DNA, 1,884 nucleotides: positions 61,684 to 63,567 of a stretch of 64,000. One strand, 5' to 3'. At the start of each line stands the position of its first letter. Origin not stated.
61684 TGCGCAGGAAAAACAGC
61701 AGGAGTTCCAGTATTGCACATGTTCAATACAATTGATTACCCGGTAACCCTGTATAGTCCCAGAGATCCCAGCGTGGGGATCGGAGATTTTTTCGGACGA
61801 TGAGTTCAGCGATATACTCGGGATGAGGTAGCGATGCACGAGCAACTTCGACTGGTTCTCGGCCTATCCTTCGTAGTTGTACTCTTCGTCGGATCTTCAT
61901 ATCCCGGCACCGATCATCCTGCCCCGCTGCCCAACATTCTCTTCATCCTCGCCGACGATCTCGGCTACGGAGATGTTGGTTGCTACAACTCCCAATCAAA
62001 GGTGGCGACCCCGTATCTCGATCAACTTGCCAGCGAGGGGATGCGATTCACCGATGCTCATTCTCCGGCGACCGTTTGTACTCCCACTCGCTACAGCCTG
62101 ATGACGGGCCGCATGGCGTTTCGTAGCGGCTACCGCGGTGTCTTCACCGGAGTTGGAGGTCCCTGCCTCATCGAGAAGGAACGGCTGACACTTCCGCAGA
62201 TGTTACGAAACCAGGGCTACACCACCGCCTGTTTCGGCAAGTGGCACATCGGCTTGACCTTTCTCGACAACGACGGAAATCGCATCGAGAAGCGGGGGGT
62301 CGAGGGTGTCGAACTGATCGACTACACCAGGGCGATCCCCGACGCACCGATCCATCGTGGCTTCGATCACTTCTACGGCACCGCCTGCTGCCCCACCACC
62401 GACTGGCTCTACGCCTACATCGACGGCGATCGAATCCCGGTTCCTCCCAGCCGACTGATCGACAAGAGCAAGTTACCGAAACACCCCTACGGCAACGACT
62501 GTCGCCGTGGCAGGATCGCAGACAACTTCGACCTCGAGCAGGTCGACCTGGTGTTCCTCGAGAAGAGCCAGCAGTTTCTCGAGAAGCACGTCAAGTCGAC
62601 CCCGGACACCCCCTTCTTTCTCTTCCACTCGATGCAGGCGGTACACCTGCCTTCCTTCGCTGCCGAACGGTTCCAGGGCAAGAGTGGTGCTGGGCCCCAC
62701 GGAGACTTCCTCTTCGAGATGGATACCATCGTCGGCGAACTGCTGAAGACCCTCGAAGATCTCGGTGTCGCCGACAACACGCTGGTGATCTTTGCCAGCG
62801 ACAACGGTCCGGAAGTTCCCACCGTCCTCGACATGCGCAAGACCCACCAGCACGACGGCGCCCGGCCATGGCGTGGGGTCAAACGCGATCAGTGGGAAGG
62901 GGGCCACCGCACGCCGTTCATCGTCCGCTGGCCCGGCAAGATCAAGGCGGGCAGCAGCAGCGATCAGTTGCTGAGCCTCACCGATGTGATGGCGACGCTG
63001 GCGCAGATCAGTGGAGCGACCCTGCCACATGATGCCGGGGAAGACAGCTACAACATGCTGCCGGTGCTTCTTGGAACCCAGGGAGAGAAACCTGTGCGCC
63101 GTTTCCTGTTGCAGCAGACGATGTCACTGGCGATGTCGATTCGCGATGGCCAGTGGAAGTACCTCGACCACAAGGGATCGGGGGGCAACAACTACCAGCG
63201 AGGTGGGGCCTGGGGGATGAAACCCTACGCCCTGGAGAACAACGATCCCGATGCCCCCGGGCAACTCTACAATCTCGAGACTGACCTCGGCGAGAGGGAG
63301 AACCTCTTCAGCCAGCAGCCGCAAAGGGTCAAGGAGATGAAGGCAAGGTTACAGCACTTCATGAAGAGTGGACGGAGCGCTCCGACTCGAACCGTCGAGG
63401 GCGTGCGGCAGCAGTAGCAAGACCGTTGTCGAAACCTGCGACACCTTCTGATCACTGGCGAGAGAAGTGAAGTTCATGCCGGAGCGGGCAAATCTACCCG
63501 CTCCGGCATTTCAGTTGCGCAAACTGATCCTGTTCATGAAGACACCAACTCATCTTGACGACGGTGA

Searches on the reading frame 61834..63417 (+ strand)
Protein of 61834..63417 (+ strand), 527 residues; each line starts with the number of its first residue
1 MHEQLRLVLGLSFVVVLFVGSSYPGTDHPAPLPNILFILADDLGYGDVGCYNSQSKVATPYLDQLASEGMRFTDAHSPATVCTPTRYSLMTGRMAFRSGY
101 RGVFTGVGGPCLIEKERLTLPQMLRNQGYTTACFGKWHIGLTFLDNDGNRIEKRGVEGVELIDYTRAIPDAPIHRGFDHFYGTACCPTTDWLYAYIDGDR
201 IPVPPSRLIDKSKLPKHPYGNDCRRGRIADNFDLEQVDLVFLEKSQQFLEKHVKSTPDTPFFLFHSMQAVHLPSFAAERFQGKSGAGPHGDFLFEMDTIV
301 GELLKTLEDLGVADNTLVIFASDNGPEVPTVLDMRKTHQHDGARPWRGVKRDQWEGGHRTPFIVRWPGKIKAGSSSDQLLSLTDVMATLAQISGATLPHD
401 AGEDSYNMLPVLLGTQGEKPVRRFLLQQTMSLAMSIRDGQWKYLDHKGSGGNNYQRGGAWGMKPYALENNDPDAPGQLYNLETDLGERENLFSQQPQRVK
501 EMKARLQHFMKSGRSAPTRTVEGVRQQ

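Call 41: search_protein_families(library=pfam, proteins=[window:61834-63417:+], max_evalue=0.001)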
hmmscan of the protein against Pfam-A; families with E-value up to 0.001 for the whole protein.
window:61834-63417:+ (527 aa): 3 families
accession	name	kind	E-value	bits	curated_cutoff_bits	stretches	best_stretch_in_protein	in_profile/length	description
PF00884.28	Sulfatase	-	2e-51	175.5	25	1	33-394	1-300/301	Sulfatase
PF16347.10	SGSH_C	-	3.6e-08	34.1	29.3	1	350-407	8-65/154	N-sulphoglucosamine sulphohydrolase, C-terminal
PF01663.27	Phosphodiest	-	0.00014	22.1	23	0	290-325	185-220/342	Type I phosphodiesterase / nucleotide pyrophosphatase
